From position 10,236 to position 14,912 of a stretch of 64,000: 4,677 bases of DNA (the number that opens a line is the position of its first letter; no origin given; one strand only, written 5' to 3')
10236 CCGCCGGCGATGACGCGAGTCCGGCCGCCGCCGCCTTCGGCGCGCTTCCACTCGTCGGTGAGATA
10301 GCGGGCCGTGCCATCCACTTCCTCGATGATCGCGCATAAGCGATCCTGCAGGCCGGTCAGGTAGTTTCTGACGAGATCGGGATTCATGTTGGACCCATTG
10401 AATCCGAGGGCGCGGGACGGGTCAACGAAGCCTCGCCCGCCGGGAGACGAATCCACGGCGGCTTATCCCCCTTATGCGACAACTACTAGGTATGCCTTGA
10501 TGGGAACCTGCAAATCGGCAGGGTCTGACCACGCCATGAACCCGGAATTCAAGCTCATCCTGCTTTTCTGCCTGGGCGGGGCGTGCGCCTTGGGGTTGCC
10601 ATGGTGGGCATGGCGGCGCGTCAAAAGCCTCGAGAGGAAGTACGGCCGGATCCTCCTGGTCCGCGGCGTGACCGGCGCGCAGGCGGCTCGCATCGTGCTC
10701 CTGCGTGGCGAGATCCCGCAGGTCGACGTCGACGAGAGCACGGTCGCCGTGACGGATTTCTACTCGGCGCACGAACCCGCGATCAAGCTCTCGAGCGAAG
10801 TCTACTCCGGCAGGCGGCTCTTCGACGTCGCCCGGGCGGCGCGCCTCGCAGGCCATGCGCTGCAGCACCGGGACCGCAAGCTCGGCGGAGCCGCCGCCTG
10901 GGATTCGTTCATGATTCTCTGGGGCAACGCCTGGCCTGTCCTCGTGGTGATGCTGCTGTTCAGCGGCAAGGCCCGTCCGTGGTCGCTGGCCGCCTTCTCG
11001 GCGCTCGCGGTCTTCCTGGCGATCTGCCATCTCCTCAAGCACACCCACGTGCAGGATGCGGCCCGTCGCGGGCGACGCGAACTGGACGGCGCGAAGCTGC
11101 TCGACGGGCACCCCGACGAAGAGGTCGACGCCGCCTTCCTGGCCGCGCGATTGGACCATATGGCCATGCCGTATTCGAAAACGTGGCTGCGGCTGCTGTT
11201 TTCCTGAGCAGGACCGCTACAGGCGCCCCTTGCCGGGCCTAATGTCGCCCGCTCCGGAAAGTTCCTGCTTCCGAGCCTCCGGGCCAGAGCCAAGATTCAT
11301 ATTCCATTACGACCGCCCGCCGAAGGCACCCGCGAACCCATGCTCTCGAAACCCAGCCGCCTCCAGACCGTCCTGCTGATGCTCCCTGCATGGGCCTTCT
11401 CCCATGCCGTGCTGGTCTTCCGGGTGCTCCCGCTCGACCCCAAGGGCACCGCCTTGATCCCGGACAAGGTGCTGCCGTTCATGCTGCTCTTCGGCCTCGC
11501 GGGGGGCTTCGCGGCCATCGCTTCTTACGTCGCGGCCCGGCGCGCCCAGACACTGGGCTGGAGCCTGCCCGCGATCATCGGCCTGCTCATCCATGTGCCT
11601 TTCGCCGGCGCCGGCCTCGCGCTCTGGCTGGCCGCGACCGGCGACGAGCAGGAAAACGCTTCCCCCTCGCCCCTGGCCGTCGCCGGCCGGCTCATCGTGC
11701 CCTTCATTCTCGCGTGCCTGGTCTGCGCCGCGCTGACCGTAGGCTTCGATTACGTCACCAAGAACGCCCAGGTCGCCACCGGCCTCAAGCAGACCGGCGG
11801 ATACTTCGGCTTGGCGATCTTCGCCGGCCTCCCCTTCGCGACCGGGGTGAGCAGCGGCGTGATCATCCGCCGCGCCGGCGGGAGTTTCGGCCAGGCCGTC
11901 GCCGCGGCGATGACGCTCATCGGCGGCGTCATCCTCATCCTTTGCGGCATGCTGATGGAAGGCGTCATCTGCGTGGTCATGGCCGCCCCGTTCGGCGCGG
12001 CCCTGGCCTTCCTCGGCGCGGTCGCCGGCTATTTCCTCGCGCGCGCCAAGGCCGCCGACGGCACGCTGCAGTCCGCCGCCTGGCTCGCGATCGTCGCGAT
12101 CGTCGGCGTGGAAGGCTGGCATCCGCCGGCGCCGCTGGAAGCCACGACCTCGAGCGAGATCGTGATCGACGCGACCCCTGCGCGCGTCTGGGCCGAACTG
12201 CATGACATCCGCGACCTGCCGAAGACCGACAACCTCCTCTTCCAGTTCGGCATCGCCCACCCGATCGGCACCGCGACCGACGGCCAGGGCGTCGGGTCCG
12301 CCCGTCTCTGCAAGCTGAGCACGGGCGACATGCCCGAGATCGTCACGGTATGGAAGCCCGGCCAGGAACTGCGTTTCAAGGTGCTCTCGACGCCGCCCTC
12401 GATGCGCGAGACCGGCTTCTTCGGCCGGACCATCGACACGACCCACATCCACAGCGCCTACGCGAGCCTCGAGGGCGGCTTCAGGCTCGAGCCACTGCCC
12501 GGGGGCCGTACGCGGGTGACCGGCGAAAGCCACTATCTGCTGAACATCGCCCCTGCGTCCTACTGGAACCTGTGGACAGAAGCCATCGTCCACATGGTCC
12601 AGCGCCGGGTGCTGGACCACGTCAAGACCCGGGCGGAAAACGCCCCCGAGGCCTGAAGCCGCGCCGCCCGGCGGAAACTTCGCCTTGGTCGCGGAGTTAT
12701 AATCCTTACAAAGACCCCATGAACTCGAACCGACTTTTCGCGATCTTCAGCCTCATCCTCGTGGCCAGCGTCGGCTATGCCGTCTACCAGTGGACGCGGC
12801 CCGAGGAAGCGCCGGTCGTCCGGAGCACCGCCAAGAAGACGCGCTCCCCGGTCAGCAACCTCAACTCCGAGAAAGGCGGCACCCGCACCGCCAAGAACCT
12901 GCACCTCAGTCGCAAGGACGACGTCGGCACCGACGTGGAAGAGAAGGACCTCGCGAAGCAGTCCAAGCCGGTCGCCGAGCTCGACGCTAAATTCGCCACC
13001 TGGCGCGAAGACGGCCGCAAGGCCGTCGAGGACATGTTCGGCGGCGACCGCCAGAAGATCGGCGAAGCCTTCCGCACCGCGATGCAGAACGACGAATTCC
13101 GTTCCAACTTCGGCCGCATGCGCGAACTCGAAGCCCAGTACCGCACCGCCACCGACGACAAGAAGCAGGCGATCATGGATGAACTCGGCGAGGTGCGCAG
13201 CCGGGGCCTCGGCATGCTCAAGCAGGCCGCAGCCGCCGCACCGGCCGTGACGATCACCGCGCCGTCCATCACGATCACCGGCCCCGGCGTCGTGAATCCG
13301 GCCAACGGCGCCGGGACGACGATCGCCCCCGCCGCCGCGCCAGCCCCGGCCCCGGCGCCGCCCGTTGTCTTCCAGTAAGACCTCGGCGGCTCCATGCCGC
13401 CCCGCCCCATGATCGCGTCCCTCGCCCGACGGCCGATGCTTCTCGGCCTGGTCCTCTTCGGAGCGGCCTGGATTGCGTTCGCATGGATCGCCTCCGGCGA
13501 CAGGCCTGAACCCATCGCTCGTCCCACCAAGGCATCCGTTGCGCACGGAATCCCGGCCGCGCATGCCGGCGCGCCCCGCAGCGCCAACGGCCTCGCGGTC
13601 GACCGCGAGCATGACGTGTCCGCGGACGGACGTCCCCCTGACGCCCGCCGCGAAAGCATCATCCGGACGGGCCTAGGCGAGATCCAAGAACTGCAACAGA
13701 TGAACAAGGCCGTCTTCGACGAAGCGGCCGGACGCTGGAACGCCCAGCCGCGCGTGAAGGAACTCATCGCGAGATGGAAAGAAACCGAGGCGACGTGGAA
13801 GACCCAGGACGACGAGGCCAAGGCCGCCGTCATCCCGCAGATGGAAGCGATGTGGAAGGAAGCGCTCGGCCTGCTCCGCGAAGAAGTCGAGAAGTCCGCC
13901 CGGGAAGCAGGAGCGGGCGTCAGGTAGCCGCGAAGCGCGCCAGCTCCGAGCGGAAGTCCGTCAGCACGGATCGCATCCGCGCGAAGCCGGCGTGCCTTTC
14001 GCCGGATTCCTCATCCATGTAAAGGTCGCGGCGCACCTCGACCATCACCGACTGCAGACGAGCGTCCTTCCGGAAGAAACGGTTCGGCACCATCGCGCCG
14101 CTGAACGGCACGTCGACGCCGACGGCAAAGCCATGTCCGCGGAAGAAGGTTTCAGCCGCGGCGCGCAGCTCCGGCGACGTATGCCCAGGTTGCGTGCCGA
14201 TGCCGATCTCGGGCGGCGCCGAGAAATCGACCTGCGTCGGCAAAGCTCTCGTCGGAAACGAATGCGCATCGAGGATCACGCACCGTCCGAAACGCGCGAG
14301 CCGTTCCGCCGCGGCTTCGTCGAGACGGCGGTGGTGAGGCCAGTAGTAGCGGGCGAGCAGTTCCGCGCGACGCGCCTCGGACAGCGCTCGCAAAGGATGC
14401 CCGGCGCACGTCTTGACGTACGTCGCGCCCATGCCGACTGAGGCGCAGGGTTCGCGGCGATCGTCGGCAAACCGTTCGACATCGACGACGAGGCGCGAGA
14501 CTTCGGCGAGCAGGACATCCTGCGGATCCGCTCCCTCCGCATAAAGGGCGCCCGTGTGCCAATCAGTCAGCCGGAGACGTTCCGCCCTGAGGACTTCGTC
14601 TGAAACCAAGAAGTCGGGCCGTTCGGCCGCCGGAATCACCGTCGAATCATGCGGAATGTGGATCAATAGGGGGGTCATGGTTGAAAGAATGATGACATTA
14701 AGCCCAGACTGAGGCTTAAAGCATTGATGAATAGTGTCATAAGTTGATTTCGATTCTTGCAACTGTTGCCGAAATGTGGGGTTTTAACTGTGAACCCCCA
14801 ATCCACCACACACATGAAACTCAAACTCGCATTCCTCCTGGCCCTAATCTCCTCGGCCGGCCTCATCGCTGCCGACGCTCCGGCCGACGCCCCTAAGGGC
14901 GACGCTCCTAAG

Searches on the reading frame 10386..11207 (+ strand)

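Call 11: search_protein_families(library=pfam, proteins=[window:10386-11207:+], max_evalue=0.001)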
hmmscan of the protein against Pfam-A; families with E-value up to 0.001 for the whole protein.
window:10386-11207:+ (273 aa): 1 family
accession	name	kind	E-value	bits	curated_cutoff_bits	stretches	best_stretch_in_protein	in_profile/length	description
PF04298.18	Zn_peptidase_2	-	8.3e-19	68.4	27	1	68-254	8-195/218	Putative neutral zinc metallopeptidase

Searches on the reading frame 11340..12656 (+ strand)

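Call 11: search_protein_families(library=pfam, proteins=[window:11340-12656:+], max_evalue=0.001)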
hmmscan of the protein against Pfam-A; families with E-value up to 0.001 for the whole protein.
window:11340-12656:+ (438 aa): 1 family
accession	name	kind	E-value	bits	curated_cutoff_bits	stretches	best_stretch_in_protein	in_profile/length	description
PF10604.15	Polyketide_cyc2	-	7e-07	30.1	27.4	1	269-433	3-142/142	Polyketide cyclase / dehydrase and lipid transport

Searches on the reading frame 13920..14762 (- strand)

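Call 11: search_protein_families(library=pfam, proteins=[window:13920-14762:-], max_evalue=0.001)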
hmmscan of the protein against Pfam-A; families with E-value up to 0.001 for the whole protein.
window:13920-14762:- (280 aa): 1 family
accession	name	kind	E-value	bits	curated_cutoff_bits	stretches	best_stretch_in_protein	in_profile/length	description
PF05013.17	FGase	-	2.4e-49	168.9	28.9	1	31-249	2-219/219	N-formylglutamate amidohydrolase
